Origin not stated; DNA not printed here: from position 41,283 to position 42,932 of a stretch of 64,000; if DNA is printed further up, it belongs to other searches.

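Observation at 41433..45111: Coupled operon of an OM beta-barrel, a secreted FecR-domain protein with an acidic tail, and a repeat-containing lipoprotein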

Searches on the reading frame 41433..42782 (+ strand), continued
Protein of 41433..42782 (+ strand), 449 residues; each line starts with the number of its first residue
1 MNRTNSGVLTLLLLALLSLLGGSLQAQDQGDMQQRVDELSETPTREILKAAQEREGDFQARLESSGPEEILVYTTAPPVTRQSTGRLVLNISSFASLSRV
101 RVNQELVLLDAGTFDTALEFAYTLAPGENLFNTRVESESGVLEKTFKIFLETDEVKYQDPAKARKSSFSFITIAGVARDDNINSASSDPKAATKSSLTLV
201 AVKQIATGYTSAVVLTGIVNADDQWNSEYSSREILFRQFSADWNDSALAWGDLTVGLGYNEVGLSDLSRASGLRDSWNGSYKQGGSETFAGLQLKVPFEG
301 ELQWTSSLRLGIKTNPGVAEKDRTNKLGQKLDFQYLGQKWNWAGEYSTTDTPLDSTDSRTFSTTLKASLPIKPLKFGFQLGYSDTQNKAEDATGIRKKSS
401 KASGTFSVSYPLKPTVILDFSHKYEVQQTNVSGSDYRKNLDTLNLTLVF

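Call 95: search_solved_structures(query=A3, max_evalue=10)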
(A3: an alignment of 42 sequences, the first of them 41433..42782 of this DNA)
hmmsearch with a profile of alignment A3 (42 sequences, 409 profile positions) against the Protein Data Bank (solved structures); distinct sequences matched with E-value up to 10: 4.
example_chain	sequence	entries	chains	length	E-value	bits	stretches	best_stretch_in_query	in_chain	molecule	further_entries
7agv_A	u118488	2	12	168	0.0088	18.3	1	165-262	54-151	K(+)/H(+) antiporter subunit KhtT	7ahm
9oq7_A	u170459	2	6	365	0.17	14.1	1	244-349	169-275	Major outer membrane porin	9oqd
2hsn_A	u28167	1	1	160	0.38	12.9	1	248-357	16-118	Methionyl-tRNA synthetase, cytoplasmic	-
4tvs_A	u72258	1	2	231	0.45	12.7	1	59-94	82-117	Torsin-1A-interacting protein 1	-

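Call 96: search_protein_families(library=pfam, proteins=[P0139, P0142, P0156, P0162, P0021, P0028, P0029, P0047, P0056, P0058], max_evalue=0.01)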
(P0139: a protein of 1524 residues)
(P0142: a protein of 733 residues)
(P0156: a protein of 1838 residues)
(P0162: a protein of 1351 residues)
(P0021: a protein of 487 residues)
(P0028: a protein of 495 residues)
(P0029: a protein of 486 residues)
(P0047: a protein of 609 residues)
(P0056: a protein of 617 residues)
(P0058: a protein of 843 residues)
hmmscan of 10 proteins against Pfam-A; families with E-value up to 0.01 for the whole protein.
P0139 (1524 aa): 11 families
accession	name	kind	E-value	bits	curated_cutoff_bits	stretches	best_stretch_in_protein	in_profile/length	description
PF12733.13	Cadherin-like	-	1.9e-172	560.7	24.2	9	899-989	1-88/89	Cadherin-like beta sandwich domain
PF00395.25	SLH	-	2.8e-38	130.1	20.8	3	1397-1439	1-43/44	S-layer homology domain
PF24517.2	CBM96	-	4.8e-19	69.2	26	1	78-204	41-164/164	Carbohydrate-binding module family 96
PF19755.4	DUF6242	-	2.7e-16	60.5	29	0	915-987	46-118/217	Domain of unknown function (DUF6242)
PF13115.11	YtkA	-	7.8e-06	26.9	25.9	0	459-499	5-44/85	YtkA-like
PF16410.10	DUF5018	-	7.9e-06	25.4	38.2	0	965-988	191-214/352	Domain of unknown function (DUF5018)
PF25800.1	FimV_N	-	1e-05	26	27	0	1066-1085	86-105/108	FimV N-terminal domain Ig-like domain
PF18313.7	TLP1_add_C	-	9.9e-05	22.7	26.1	0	1068-1092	14-38/83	Thiolase-like protein type 1 additional C-terminal domain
PF18080.7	Gal_mutarotas_3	-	0.0001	22.8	27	0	626-692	35-104/241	Galactose mutarotase-like fold domain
PF03923.18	Lipoprotein_16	-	0.00071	19.8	25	0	967-1013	100-146/159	Uncharacterized lipoprotein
PF09341.15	Pcc1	-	0.00076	20.3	20.9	0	954-981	30-57/75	Transcription factor Pcc1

P0142 (733 aa): 9 families
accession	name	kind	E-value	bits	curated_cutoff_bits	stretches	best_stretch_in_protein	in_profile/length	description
PF12733.13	Cadherin-like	-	1.4e-84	279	24.2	5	320-417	7-89/89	Cadherin-like beta sandwich domain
PF22994.1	RSC4_Ig_like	-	1.2e-12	48.1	24.2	0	375-402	97-124/150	RSC4 Ig-like domain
PF19755.4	DUF6242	-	9.9e-11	42.3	29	1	242-314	61-130/217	Domain of unknown function (DUF6242)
PF18313.7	TLP1_add_C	-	1.2e-05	25.6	26.1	0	396-460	13-76/83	Thiolase-like protein type 1 additional C-terminal domain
PF20530.3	DUF6745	-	1.6e-05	24.7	27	0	328-423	89-187/206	Domain of unknown function (DUF6745)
PF06296.18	RelE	-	0.0001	22.9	27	0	148-195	20-68/120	RelE toxin of RelE / RelB toxin-antitoxin system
PF25448.1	DUF7897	-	0.00011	21.2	27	0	85-221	171-307/595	Domain of unknown function (DUF7897)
PF09136.16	Glucodextran_B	-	0.0014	19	27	0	238-304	18-81/83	Glucodextranase, domain B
PF19410.4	DUF5980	-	0.0068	17.2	27.1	0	387-416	66-93/97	Family of unknown function (DUF5980)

P0156 (1838 aa): 7 families
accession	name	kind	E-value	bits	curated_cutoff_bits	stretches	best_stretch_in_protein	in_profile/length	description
PF09136.16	Glucodextran_B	-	5.9e-26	90.6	27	4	1138-1211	6-75/83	Glucodextranase, domain B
PF07833.16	Cu_amine_oxidN1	-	2.8e-20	72.7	24.2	2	1680-1743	47-108/108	Copper amine oxidase N-terminal domain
PF19077.6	Big_13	-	3.3e-16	60.1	27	0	1511-1582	33-95/102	Bacterial Ig-like domain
PF12733.13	Cadherin-like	-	1.5e-09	38.6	24.2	1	1144-1218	20-88/89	Cadherin-like beta sandwich domain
PF17957.7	Big_7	-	1e-08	36.2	24.1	0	1133-1166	1-35/70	Bacterial Ig domain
PF17936.7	Big_6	-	8.7e-07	29.5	27.6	0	1195-1215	60-80/83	Bacterial Ig domain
PF13754.12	Big_3_4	-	0.00062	20.1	27.3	0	1367-1400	24-54/106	Domain of unknown function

P0162 (1351 aa): 8 families
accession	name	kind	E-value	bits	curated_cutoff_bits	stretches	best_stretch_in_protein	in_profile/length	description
PF12733.13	Cadherin-like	-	1.1e-175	571.1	24.2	11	994-1079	1-89/89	Cadherin-like beta sandwich domain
PF02746.21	MR_MLE_N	-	3.6e-31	108.2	22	1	1054-1106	26-80/117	Mandelate racemase / muconate lactonizing enzyme, N-terminal domain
PF09136.16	Glucodextran_B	-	2.1e-16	60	27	0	219-295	8-80/83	Glucodextranase, domain B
PF20068.4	Amphi-Trp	-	1e-09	38.7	27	0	641-672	20-51/93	Amphi-Trp domain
PF21090.3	P-loop_SecA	-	8.2e-06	26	27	0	711-753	66-108/205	SecA P-loop domain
PF08522.16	BT_3987-like_N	-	0.00015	22.8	25.9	0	124-197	36-112/120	BT_3987-like, N-terminal domain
PF12527.13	DUF3727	-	0.00019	22.1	23.8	0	1041-1077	10-46/97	Protein of unknown function (DUF3727)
PF02861.25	Clp_N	-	0.0091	16.6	20.7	0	168-180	4-16/53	Clp amino terminal domain, pathogenicity island component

P0021 (487 aa): 1 family
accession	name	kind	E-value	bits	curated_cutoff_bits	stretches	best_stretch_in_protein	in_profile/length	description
PF13609.12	Porin_4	-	0.0007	19.9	27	1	325-461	150-271/310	Gram-negative porin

P0028 (495 aa): 2 families
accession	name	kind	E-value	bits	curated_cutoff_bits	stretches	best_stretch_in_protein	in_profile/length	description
PF08238.18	Sel1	-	3e-13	50.2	30.7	2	57-84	9-36/36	Sel1 repeat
PF23310.1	TPR_27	-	0.0011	19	27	0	121-150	39-68/110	Plant tetratrico peptide repeats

P0029 (486 aa): 1 family
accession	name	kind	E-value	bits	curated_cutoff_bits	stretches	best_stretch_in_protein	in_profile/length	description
PF08238.18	Sel1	-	4.4e-12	46.5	30.7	2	1-32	4-35/36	Sel1 repeat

P0047 (609 aa): 0 families

P0056 (617 aa): 0 families

P0058 (843 aa): 2 families
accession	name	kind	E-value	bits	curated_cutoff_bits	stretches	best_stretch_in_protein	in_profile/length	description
PF13205.12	Big_5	-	3e-12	47.6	23.6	1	351-444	3-98/105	Bacterial Ig-like domain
PF08308.17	PEGA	-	0.00019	21.7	20.8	1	285-329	2-45/71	PEGA domain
